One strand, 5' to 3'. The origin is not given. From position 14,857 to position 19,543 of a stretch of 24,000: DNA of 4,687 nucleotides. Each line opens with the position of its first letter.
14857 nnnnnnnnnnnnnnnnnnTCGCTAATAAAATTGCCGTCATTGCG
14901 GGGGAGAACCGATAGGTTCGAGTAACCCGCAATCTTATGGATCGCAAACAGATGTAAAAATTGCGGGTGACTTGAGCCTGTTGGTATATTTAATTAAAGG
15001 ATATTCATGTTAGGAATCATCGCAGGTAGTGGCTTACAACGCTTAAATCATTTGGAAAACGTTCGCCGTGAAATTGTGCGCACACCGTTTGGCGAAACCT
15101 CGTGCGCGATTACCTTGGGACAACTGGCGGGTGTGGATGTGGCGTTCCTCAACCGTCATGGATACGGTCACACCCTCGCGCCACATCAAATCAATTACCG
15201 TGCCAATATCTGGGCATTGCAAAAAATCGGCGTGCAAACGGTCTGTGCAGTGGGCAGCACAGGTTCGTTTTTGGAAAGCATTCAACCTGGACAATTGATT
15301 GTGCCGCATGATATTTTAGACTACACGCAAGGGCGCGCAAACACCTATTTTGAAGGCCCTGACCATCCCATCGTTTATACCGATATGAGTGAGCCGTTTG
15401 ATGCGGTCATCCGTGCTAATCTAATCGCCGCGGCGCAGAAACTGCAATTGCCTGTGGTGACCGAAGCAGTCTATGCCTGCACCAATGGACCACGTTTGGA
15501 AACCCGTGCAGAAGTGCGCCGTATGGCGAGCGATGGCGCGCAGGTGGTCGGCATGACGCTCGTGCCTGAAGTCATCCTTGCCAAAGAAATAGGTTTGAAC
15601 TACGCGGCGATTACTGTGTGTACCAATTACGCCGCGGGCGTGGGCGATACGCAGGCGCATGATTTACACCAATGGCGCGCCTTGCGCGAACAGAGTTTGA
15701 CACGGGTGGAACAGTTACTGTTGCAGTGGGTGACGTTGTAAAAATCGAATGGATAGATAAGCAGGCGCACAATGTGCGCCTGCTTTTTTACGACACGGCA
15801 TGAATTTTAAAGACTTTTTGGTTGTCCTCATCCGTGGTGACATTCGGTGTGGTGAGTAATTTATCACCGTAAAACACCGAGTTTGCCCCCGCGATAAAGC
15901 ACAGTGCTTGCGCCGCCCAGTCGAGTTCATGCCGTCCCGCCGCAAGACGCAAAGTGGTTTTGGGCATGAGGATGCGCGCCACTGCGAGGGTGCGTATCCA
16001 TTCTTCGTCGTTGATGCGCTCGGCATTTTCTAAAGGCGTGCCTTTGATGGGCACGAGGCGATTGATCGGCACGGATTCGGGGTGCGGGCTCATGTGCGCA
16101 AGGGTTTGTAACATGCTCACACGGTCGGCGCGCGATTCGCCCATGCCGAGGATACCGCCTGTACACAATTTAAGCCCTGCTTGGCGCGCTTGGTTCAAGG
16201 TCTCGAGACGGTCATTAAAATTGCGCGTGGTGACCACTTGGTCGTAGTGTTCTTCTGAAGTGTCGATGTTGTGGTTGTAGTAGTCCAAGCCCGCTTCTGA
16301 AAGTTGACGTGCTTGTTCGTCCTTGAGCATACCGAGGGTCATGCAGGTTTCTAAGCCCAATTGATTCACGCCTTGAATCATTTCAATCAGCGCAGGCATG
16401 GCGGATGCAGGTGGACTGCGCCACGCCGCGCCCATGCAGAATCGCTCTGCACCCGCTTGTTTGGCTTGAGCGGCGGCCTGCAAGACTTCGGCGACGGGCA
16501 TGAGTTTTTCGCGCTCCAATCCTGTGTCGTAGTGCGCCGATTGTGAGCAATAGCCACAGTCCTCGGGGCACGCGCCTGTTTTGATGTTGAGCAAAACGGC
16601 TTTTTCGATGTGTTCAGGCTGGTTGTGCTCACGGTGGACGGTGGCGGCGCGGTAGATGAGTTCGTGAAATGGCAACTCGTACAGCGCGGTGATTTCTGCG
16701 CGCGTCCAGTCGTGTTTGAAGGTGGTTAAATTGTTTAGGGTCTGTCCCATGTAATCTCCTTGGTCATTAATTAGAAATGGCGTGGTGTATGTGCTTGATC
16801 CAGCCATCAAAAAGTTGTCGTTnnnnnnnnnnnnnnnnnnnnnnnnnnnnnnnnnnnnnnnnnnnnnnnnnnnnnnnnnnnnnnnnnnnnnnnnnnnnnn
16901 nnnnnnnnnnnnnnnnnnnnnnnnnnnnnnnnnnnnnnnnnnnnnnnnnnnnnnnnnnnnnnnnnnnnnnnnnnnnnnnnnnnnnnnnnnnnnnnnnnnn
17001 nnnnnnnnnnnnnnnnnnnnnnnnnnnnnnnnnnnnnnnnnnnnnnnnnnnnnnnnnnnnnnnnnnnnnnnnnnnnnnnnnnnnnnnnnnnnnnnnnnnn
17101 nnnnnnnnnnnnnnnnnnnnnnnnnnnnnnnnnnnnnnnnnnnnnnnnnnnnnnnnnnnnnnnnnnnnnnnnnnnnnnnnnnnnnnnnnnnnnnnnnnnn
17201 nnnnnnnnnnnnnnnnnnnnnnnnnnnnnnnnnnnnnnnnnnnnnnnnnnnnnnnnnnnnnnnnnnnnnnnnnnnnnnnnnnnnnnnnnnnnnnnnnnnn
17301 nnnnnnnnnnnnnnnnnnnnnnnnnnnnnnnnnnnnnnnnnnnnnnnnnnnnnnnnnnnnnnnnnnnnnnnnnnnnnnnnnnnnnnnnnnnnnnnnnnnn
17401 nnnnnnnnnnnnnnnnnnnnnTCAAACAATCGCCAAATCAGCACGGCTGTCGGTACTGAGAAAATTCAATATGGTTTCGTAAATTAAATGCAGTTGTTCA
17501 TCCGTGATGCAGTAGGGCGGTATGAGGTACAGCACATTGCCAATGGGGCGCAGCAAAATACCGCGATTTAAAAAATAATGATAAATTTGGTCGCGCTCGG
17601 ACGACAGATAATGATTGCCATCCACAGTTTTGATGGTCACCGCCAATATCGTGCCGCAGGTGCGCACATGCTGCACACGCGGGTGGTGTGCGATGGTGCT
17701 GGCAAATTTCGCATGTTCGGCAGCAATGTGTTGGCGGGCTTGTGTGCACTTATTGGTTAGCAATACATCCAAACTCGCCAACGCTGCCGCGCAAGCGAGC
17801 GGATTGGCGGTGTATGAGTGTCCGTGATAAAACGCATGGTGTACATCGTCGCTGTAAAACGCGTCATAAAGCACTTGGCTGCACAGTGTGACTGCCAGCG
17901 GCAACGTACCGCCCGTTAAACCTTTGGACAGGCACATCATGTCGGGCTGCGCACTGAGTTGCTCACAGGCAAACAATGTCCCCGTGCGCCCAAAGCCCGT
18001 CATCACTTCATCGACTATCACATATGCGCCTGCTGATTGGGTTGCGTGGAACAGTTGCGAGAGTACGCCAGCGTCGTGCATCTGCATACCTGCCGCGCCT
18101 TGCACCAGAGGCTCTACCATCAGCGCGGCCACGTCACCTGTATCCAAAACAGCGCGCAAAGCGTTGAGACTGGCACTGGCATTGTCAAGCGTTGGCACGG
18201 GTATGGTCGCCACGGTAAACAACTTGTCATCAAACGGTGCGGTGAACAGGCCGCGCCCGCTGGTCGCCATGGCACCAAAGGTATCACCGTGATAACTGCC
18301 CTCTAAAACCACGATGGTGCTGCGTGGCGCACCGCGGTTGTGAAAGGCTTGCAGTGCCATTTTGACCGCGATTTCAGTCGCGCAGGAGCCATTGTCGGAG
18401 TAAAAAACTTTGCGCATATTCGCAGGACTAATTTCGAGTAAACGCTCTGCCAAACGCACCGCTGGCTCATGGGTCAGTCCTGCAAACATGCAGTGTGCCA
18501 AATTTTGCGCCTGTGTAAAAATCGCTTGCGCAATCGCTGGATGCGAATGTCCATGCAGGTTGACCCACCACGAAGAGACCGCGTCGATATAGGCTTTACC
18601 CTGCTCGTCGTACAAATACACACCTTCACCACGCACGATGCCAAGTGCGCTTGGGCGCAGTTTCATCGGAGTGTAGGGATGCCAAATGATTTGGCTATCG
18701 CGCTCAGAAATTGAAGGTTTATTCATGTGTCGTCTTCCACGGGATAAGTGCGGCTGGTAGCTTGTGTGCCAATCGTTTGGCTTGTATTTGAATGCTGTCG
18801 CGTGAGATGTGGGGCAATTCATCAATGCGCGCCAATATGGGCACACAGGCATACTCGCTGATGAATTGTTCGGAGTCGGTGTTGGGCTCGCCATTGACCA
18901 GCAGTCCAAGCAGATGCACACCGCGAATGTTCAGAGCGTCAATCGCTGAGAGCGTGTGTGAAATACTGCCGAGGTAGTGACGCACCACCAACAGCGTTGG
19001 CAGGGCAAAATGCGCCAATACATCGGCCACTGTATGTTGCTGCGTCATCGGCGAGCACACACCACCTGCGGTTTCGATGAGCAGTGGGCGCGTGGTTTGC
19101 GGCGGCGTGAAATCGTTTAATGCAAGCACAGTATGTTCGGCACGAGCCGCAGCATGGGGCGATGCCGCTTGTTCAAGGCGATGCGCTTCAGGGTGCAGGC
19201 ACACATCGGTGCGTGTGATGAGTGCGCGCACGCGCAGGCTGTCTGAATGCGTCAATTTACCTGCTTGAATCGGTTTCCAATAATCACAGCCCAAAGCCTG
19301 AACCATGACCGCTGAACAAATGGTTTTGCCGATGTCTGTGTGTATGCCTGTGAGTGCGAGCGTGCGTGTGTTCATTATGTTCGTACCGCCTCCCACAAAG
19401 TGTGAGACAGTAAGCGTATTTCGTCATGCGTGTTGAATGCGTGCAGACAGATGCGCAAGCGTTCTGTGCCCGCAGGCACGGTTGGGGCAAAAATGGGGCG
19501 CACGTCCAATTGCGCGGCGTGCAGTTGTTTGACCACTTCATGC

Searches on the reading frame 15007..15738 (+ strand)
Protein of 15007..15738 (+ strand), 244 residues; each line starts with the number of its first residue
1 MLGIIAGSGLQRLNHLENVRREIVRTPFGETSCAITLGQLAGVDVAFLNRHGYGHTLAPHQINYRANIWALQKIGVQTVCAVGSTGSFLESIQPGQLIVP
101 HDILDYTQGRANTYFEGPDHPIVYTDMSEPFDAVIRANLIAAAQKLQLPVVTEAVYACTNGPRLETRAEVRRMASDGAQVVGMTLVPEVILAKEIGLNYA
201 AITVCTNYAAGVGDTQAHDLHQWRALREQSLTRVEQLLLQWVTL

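Call 66: search_protein_families(library=pfam, proteins=[window:15007-15738:+], max_evalue=0.0001)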
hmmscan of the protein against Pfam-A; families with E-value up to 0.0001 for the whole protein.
window:15007-15738:+ (244 aa): 1 family
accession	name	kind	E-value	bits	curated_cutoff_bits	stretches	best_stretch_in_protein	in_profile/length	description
PF01048.26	PNP_UDP_1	-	3.1e-39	135.2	25.1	1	2-225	2-217/233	Phosphorylase superfamily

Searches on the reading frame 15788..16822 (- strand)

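Call 66: search_protein_families(library=pfam, proteins=[window:15788-16822:-], max_evalue=0.0001)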
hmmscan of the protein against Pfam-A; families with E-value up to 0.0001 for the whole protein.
window:15788-16822:- (344 aa): 2 families
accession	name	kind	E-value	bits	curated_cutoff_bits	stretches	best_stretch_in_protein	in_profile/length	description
PF06968.18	BATS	-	4.8e-25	88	22.2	1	252-336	1-81/88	Biotin and Thiamin Synthesis associated domain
PF04055.27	Radical_SAM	-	7.6e-22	78.7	29.5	1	81-239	3-164/166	Radical SAM superfamily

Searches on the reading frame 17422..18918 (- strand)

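Call 66: search_protein_families(library=pfam, proteins=[window:17422-18918:-], max_evalue=0.0001)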
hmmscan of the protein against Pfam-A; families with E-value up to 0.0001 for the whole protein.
window:17422-18918:- (498 aa): 1 family
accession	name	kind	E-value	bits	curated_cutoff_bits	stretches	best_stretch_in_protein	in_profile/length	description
PF00202.27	Aminotran_3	-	2.6e-98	329.8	30.5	1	91-484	10-400/403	Aminotransferase class-III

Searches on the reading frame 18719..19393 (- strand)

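Call 66: search_protein_families(library=pfam, proteins=[window:18719-19393:-], max_evalue=0.0001)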
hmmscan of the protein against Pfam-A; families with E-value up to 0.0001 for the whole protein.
window:18719-19393:- (224 aa): 1 family
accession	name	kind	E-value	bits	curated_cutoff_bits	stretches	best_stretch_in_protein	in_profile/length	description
PF13500.12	AAA_26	-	8.8e-47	160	27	1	10-198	1-196/198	AAA domain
